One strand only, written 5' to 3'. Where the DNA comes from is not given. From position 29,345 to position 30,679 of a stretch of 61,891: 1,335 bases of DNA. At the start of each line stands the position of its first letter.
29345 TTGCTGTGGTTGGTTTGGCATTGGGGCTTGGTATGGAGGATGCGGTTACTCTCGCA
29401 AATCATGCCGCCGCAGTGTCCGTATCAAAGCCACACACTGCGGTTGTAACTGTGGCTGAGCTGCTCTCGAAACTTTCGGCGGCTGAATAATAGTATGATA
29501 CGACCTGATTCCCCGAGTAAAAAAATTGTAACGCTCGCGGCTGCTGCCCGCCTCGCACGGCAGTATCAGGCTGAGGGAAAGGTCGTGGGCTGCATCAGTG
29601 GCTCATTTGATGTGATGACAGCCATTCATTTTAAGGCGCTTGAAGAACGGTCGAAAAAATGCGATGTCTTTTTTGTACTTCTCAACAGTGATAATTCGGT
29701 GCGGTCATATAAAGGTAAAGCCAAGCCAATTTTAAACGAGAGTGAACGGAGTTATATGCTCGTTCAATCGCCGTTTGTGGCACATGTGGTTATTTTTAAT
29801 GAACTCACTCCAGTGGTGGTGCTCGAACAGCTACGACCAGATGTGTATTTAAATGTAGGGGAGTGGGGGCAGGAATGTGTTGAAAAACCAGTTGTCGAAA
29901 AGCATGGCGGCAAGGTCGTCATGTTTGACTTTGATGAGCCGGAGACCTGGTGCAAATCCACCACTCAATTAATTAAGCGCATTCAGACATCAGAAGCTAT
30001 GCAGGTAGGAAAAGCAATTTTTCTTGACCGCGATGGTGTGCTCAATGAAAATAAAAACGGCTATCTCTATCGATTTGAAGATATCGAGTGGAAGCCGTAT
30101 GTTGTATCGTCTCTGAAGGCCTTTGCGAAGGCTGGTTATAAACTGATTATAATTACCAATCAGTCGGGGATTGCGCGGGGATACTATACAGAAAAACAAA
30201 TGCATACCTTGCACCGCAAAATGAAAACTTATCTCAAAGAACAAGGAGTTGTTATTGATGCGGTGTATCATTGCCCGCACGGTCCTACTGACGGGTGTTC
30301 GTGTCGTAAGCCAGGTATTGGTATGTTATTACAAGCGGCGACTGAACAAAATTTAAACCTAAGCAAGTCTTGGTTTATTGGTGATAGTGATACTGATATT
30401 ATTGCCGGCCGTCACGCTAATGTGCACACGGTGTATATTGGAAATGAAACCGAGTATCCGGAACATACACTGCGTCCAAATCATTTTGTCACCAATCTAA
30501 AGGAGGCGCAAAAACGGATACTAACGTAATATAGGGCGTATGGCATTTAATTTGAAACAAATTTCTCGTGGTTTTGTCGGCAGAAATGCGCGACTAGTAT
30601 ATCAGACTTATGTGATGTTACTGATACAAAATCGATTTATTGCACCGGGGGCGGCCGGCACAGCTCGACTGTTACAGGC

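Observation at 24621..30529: Complete ADP-heptose pathway with a non-canonical fusion pattern plus GT9 heptosyltransferase, with no lipid A context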

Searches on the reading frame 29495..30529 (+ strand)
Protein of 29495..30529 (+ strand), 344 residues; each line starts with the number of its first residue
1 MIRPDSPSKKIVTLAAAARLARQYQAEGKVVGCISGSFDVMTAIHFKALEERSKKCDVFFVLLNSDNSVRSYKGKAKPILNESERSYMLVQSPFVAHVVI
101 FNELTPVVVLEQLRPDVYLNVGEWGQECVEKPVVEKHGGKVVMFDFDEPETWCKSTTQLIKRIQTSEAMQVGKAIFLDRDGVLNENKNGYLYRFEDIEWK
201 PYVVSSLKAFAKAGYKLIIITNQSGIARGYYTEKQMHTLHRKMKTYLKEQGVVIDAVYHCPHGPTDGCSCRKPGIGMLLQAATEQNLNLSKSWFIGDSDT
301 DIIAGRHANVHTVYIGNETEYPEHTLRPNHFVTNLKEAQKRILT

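Call 3: search_protein_families(library=pfam, proteins=[window:29495-30529:+], max_evalue=0.01)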
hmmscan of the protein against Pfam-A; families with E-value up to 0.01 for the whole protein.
window:29495-30529:+ (344 aa): 8 families
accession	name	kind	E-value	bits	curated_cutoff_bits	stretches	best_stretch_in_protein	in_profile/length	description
PF08645.17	PNK3P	-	2.5e-11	44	22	1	178-301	6-129/161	Polynucleotide kinase 3 phosphatase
PF13242.12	Hydrolase_like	-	9.4e-11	41.9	22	1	270-338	2-75/75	HAD-hyrolase-like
PF13419.12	HAD_2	-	1.2e-08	35.7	23.8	1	269-314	132-177/178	Haloacid dehalogenase-like hydrolase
PF00702.32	Hydrolase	-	1.5e-06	29.2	26.4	1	182-309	82-191/191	haloacid dehalogenase-like hydrolase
PF01467.32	CTP_transf_like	-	4.5e-06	27.3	21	1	35-122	3-87/133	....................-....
PF12710.13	HAD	-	0.0017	19.3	27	0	265-302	145-185/189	haloacid dehalogenase-like hydrolase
PF13344.12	Hydrolase_6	-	0.0087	16.5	27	0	175-234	1-50/101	Haloacid dehalogenase-like hydrolase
PF18143.6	HAD_SAK_2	-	0.0095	16.7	27.5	0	175-278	2-97/139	HAD domain in Swiss Army Knife RNA repair proteins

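Call 4: search_protein_families(library=ncbifam, proteins=[window:29495-30529:+], max_evalue=0.01)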
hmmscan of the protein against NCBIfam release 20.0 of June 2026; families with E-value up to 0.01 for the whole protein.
window:29495-30529:+ (344 aa): 19 families
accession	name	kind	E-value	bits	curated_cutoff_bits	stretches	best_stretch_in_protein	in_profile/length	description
NF006506.0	PRK08942.1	equivalog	4.6e-49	166.4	178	1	172-328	3-162/182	D-glycero-beta-D-manno-heptose 1,7-bisphosphate 7-phosphatase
TIGR01656.1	Histidinol-ppas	subfamily_domain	5.2e-43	146.5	84.15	1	173-312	1-142/149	histidinol-phosphate phosphatase domain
TIGR00213.1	GmhB_yaeD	subfamily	2.3e-41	141.4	149.6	1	173-312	2-146/176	D-glycero-beta-D-manno-heptose 1,7-bisphosphate 7-phosphatase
NF050049.1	HBPPhtaseGmhB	domain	3.8e-40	137.5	250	1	173-326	4-154/171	D-glycero-alpha-D-manno-heptose-1,7-bisphosphate 7-phosphatase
TIGR01662.1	HAD-SF-IIIA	subfamily_domain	6.4e-32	110.6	44.6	1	173-313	1-136/141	HAD-IIIA family hydrolase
NF003937.0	PRK05446.1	equivalog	1.9e-29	102.8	443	1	173-317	4-150/355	bifunctional histidinol-phosphatase/imidazoleglycerol-phosphate dehydratase HisB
TIGR01261.1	hisB_Nterm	equivalog_domain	3.4e-29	101.4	140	1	173-314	2-145/161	histidinol-phosphatase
TIGR02199.1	rfaE_dom_II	equivalog_domain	4.5e-29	101.1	181.5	1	20-164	2-143/144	D-glycero-beta-D-manno-heptose 1-phosphate adenylyltransferase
NF005264.0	PRK06769.1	equivalog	9.9e-27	93.9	217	1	172-317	4-138/175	HAD-IIIA family hydrolase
NF008454.0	PRK11316.1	equivalog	2.8e-20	72.4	521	1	13-166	324-474/475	bifunctional D-glycero-beta-D-manno-heptose-7-phosphate kinase/D-glycero-beta-D-manno-heptose 1-phosphate adenylyltransferase HldE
TIGR01664.1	DNA-3'-Pase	equivalog_domain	8.6e-10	38.8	107.65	1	170-298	11-136/167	DNA 3'-phosphatase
TIGR01663.1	PNK-3'Pase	equivalog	8.3e-08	31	502.8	1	172-298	164-289/520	bifunctional polynucleotide phosphatase/kinase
NF009695.0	PRK13222.1-2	equivalog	9.7e-08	31.8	225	1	267-338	145-218/226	phosphoglycolate phosphatase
TIGR00125.1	cyt_tran_rel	domain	3.3e-05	24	27.7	1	31-89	1-56/65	adenylyltransferase/cytidyltransferase family protein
TIGR01668.1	YqeG_hyp_ppase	hypoth_equivalog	0.00082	18.9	89.1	1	173-317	26-137/170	YqeG family HAD IIIA-type phosphatase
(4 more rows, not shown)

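Call 8: find_homologous_proteins(query=window:29495-30526:+, max_evalue=0.00001)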
Query window:29495-30526:+ (344 aa): 6790 proteins with E <= 0.00001 among 8000 candidates; the best 120 are listed.
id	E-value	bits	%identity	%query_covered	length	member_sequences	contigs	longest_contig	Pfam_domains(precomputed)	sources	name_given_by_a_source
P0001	1.0e-232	789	100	100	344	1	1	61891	PF13419.13,PF00702.33,PF01467.33,PF08645.18,PF13242.13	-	-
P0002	1.1e-202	690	87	100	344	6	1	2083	PF13419.13,PF00702.33,PF08645.18,PF13242.13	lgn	-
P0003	2.8e-168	577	72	100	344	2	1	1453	PF13419.13,PF00702.33,PF08645.18,PF13242.13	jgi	-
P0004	7.8e-159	546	68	99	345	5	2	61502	PF13419.13,PF00702.33,PF01467.33,PF08645.18,PF13242.13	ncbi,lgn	-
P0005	2.7e-158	545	67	99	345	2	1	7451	PF13419.13,PF01467.33,PF08645.18,PF13242.13,PF12710.14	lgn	-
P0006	6.3e-157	540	67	99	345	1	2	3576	PF13419.13,PF00702.33,PF01467.33,PF08645.18,PF13242.13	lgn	-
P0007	3.8e-156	537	67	99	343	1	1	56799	PF13419.13,PF00702.33,PF01467.33,PF08645.18,PF13242.13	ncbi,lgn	-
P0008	5.3e-155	534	67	100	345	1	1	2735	PF13419.13,PF00702.33,PF01467.33,PF08645.18,PF13242.13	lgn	-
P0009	1.9e-154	532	66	99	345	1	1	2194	PF13419.13,PF00702.33,PF01467.33,PF08645.18,PF13242.13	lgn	-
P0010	6.8e-152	523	67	99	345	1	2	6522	PF13419.13,PF00702.33,PF01467.33,PF08645.18,PF13242.13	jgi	jgi:D-glycero-D-manno-heptose 1,7-bisphosphate phosphatase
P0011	8.9e-152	523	65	99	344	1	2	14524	PF13419.13,PF00702.33,PF01467.33,PF08645.18,PF13242.13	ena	-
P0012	3.0e-144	498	62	98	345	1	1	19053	PF13419.13,PF00702.33,PF08645.18,PF13242.13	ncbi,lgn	-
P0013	4.5e-144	498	62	99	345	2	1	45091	PF13419.13,PF00702.33,PF01467.33,PF08645.18,PF13242.13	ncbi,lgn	ncbi:MAG: HAD-IIIA family hydrolase [Patescibacteria group bacterium]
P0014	3.8e-143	495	63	98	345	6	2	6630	PF13419.13,PF00702.33,PF08645.18,PF13242.13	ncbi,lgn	-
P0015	3.9e-138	478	58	99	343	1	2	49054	PF13419.13,PF00702.33,PF08645.18,PF13242.13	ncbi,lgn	-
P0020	3.6e-100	353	49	99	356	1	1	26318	PF13419.13,PF00702.33,PF08645.18,PF13242.13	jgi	jgi:D-glycero-D-manno-heptose 1,7-bisphosphate phosphatase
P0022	2.8e-92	328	47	97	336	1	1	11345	PF13419.13,PF00702.33,PF01467.33,PF08645.18,PF13242.13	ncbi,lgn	-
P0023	2.5e-91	324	46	97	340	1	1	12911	PF13419.13,PF00702.33,PF01467.33,PF08645.18,PF13242.13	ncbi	-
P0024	8.9e-91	323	45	98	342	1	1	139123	PF13419.13,PF00702.33,PF01467.33,PF08645.18,PF13242.13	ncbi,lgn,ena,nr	ncbi:MAG: D-glycero-D-manno-heptose 1,7-bisphosphate phosphatase [Microgenomates group bacterium Gr0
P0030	2.6e-88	314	45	97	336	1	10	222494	PF13419.13,PF00702.33,PF01467.33,PF08645.18,PF13242.13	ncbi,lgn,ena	ncbi:MAG: D-glycero-beta-D-manno-heptose 1,7-bisphosphate 7-phosphatase [Patescibacteria group bacte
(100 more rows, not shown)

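Call 14: search_solved_structures(query=window:29495-30526:+, max_evalue=0.001, show_alignments=5)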
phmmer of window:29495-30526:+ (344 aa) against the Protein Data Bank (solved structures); distinct sequences matched with E-value up to 0.001: 13.
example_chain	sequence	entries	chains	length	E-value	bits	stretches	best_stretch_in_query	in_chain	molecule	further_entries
2gmw_A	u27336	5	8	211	5.6e-28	101.3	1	173-314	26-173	D,D-heptose 1,7-bisphosphate phosphatase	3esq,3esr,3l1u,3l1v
3l8e_A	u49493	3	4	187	6.2e-28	101.1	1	173-314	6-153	D,D-heptose 1,7-bisphosphate phosphatase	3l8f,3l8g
3l8h_A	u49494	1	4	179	1.6e-25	93.2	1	173-309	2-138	Putative haloacid dehalogenase-like hydrolase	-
2fpr_A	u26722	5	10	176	1.2e-23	87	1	173-316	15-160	Histidine biosynthesis bifunctional protein hisB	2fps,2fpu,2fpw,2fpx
4pnh_A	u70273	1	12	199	4.3e-21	78.6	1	173-307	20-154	D,D-heptose 1,7-bisphosphate phosphatase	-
2o2x_A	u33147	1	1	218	7.4e-18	68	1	174-328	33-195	hypothetical protein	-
5x9q_A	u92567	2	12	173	4.5e-11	45.7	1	5-165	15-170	Putative cytidylyltransferase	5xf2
1yj5_A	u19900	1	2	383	4.1e-06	29.4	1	168-298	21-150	5' polynucleotide kinase-3' phosphatase catalytic domain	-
3zvl_A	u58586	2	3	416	4.8e-06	29.2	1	167-298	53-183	BIFUNCTIONAL POLYNUCLEOTIDE PHOSPHATASE/KINASE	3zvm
3elb_A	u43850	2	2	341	9.8e-06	28.2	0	26-101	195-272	Ethanolamine-phosphate cytidylyltransferase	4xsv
3zvn_A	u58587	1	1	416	2.3e-05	26.9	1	168-298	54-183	BIFUNCTIONAL POLYNUCLEOTIDE PHOSPHATASE/KINASE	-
3u7e_B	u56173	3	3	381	4.7e-05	25.9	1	169-298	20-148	Bifunctional polynucleotide phosphatase/kinase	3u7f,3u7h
3u7g_A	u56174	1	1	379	4.8e-05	25.9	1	169-298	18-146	Bifunctional polynucleotide phosphatase/kinase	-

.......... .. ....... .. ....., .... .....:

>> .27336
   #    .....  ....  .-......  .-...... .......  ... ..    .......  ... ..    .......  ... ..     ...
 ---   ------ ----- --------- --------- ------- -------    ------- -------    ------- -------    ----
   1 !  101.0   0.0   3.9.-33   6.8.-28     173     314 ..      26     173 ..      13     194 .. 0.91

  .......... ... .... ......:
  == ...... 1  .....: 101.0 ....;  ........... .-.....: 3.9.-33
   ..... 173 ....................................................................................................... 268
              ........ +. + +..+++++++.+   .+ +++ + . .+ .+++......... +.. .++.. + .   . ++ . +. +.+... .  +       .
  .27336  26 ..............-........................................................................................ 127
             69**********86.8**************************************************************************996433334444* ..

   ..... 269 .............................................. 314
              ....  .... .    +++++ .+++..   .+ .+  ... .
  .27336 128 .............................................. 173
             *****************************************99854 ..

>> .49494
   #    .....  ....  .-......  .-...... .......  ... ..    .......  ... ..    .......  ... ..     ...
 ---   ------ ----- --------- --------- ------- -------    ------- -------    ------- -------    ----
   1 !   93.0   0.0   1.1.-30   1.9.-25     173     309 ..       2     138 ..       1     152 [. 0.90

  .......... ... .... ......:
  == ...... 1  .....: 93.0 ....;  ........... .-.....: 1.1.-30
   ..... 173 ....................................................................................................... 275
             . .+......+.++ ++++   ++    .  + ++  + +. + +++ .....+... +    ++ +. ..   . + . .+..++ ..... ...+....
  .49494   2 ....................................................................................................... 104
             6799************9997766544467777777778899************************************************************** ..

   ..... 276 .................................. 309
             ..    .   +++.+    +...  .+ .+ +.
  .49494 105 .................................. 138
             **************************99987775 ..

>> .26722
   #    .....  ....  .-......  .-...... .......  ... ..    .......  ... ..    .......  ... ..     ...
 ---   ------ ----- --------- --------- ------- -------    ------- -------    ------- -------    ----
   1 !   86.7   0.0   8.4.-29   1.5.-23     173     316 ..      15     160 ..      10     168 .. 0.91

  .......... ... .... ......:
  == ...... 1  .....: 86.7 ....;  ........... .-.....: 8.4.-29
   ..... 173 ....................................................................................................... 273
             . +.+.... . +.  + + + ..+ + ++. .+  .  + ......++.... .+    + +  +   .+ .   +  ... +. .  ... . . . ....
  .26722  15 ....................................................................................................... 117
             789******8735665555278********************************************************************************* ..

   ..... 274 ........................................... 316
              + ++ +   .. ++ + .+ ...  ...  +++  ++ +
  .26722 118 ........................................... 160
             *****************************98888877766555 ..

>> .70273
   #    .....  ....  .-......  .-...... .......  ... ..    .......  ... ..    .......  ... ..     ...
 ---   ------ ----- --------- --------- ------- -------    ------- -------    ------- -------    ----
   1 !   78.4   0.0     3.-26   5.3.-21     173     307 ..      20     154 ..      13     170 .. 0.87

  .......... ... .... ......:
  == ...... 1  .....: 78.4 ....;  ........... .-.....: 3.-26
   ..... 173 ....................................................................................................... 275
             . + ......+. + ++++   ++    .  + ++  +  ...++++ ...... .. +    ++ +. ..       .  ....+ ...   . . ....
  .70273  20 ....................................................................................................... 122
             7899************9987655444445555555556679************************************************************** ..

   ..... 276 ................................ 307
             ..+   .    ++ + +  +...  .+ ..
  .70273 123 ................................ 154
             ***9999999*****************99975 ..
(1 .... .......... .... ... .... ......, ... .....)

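Call 26: find_related_loci(query=A2, collection=genome_contigs, flank=10000)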
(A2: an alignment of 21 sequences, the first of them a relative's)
Query A2 (344 aa) in genome_contigs; peptide patterns used: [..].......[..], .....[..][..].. (x = any residue, [..] = any of these).
600 stretches matched a pattern (row limit reached: there are more); 596 encode a relative of the query (tblastn E <= 1e-3); the best 80 are kept; 80 distinct loci.
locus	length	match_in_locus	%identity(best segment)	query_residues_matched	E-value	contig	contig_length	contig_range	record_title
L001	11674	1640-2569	38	10-343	2e-75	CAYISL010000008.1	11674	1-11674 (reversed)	MAG TPA_asm: uncultured Candidatus Saccharibacteria bacterium isolate ERP119705_co5_503 genome assembly, contig: NODE_70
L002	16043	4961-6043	31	10-344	3e-51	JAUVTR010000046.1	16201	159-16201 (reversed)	MAG: Desulfobacterales bacterium isolate CSMAG_771 CSMAG_771_k141_929891_length_16201_cov_10.3195, whole genome shotgun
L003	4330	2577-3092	45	174-344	1e-43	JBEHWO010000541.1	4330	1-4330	MAG: Vulcanimicrobiota bacterium isolate ER2 k141_323116_length_4330_cov_8.0000, whole genome shotgun sequence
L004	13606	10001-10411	51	173-310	8e-42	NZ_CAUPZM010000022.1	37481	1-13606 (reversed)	MAG: Campylobacter showae isolate ERR9969044_bin.6_MetaWRAP_v1.3_MAG ERZ21615915.427, whole genome shotgun sequence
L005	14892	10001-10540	44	165-344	1e-41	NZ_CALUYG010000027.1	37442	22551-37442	MAG: uncultured Desulfovibrio sp. isolate BRZ_KF__bin108 BRZ_KF__NODE_1579_length_37442_cov_8.096855, whole genome shotg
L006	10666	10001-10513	47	174-344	2e-41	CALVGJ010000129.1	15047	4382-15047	MAG: uncultured Desulfovibrio sp. isolate E20__bin138 genome assembly, contig: E20__k127_9438984, whole genome shotgun s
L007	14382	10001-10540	41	173-344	2e-40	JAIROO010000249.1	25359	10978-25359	MAG: Deltaproteobacteria bacterium isolate Cd354_bin82 k119_1534856, whole genome shotgun sequence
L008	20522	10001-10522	42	175-344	6e-40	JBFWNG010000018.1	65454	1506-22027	MAG: Oligoflexales bacterium isolate CA_2019_TPBF_107 NODE_3275_length_65454_cov_17.247585_TPBF, whole genome shotgun se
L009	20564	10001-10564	40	173-343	8e-40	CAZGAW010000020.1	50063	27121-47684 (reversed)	MAG TPA_asm: uncultured bacterium isolate SRP109090_co1_253 genome assembly, contig: NODE_826_length_50063_cov_21.105023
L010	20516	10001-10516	40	171-343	2e-39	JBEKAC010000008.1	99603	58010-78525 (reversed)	MAG: Dehalococcoidales bacterium isolate SPRUCE 103 SPRUCE_103_8, whole genome shotgun sequence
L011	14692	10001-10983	43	10-317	2e-39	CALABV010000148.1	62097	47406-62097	MAG TPA_asm: uncultured Geobacter sp. isolate SRR3330211_bin.149_CONCOCT_v1.1_MAG genome assembly, contig: ERZ724082.372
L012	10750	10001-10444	48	171-312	1e-38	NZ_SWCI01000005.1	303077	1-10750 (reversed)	Ferrimonas sediminicola strain IMCC35001 NODE_5_length_303077_cov_187.465139, whole genome shotgun sequence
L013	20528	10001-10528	41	174-344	1e-38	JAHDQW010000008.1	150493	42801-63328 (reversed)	MAG: Candidatus Praeruminimicrobium purgamenti isolate SV1-B1.2 k141_33487, whole genome shotgun sequence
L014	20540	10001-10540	44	173-343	1e-38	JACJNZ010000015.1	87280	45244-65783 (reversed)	Cyanobacteria bacterium FACHB-502 contig15, whole genome shotgun sequence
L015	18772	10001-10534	39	171-344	8e-39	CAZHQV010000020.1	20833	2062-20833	MAG TPA_asm: uncultured Dehalococcoidales bacterium isolate SRP068000_co4_61 genome assembly, contig: NODE_2549_length_2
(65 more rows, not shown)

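Call 27: list_cluster_members(proteins=[P0004, P0007, P0012, P0013, P0014, P0015, P0022, P0023])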
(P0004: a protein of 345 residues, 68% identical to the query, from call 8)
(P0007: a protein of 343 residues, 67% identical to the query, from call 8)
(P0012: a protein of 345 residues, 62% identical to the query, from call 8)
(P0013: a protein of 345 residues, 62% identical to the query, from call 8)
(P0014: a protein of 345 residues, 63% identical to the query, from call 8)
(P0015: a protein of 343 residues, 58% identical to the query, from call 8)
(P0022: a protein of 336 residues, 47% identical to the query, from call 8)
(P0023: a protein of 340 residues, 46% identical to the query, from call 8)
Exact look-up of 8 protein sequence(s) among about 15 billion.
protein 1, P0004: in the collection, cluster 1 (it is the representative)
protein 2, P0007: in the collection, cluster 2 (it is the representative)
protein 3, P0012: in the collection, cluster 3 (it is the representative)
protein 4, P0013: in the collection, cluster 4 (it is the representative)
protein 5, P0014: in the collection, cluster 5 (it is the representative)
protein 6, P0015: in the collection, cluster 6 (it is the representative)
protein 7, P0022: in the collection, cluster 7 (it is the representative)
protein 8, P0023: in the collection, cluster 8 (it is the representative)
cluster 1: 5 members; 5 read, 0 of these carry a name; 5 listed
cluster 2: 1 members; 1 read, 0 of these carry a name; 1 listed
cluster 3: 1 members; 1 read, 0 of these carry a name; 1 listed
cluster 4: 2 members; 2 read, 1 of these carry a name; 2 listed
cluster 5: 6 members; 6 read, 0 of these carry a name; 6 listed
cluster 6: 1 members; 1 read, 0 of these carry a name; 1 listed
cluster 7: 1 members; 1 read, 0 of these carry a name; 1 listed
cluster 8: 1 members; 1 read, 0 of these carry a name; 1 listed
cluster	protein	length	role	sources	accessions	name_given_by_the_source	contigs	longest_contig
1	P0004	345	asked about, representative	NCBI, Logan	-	-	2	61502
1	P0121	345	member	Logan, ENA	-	-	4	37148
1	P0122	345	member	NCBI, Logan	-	-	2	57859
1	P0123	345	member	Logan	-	-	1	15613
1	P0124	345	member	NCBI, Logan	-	-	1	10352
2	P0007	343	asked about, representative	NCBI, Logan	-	-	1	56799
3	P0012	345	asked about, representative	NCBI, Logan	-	-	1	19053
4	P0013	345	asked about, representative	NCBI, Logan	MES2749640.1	MAG: HAD-IIIA family hydrolase [Patescibacteria group bacterium]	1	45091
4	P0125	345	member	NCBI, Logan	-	-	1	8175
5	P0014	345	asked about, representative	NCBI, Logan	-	-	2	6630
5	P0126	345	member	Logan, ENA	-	-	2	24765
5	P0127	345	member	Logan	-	-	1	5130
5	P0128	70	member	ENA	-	-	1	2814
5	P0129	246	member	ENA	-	-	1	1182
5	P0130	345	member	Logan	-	-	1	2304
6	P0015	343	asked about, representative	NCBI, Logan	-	-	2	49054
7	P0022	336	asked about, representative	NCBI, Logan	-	-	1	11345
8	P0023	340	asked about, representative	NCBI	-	-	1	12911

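Call 28: find_encoding_contigs(protein=P0004, flank=10000, max_places=3)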
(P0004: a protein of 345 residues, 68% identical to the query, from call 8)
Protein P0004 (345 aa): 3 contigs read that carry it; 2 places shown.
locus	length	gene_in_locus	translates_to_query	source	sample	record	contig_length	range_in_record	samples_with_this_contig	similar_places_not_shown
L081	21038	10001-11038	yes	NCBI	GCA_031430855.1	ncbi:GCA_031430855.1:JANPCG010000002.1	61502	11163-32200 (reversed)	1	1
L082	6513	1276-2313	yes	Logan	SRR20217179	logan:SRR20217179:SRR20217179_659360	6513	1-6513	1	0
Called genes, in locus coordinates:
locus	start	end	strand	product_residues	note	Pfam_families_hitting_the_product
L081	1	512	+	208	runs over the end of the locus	PF02585:PIG-L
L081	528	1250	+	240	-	PF00702:Hydrolase, PF12710:HAD (weak), PF13419:HAD_2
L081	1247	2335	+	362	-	PF00534:Glycos_transf_1, PF13692:Glyco_trans_1_4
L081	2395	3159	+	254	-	PF00354:Pentaxin, PF13385:Laminin_G_3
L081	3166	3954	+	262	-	PF05050:Methyltransf_21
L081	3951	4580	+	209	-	PF13489:Methyltransf_23 (weak), PF08241:Methyltransf_11, PF08242:Methyltransf_12 (faint), PF13847:Methyltransf_31 (weak)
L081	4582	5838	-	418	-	-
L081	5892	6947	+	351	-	PF01075:Glyco_transf_9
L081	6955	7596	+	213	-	PF05711:TylF, PF13578:Methyltransf_24 (faint)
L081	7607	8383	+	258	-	PF13489:Methyltransf_23, PF07021:MetW (weak), PF13847:Methyltransf_31 (weak), PF08241:Methyltransf_11, PF08242:Methyltransf_12, PF13649:Methyltransf_25 (weak)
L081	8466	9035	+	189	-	PF13580:SIS_2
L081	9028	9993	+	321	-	PF00294:PfkB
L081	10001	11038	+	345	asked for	PF01467:CTP_transf_like (weak), PF00702:Hydrolase (weak), PF08645:PNK3P, PF13242:Hydrolase_like, PF13419:HAD_2 (weak)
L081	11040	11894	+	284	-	PF05050:Methyltransf_21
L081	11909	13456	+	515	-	PF04138:GtrA_DPMS_TM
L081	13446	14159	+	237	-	PF00535:Glycos_transf_2, PF13641:Glyco_tranf_2_3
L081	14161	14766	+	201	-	PF13489:Methyltransf_23, PF08241:Methyltransf_11, PF13649:Methyltransf_25 (weak), PF08242:Methyltransf_12 (weak)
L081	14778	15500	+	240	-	PF13489:Methyltransf_23, PF08003:Methyltransf_9 (weak), PF13847:Methyltransf_31, PF08241:Methyltransf_11, PF08242:Methyltransf_12, PF13649:Methyltransf_25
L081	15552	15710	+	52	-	-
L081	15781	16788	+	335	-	PF01933:CofD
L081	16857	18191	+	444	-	PF00534:Glycos_transf_1, PF13692:Glyco_trans_1_4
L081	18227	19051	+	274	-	PF00685:Sulfotransfer_1, PF13469:Sulfotransfer_3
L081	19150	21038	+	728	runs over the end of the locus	PF04932:Wzy_C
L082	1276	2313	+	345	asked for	PF01467:CTP_transf_like (weak), PF00702:Hydrolase (weak), PF08645:PNK3P, PF13242:Hydrolase_like, PF13419:HAD_2 (weak)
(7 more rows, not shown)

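Call 29: find_encoding_contigs(protein=P0001, flank=2000, max_places=3)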
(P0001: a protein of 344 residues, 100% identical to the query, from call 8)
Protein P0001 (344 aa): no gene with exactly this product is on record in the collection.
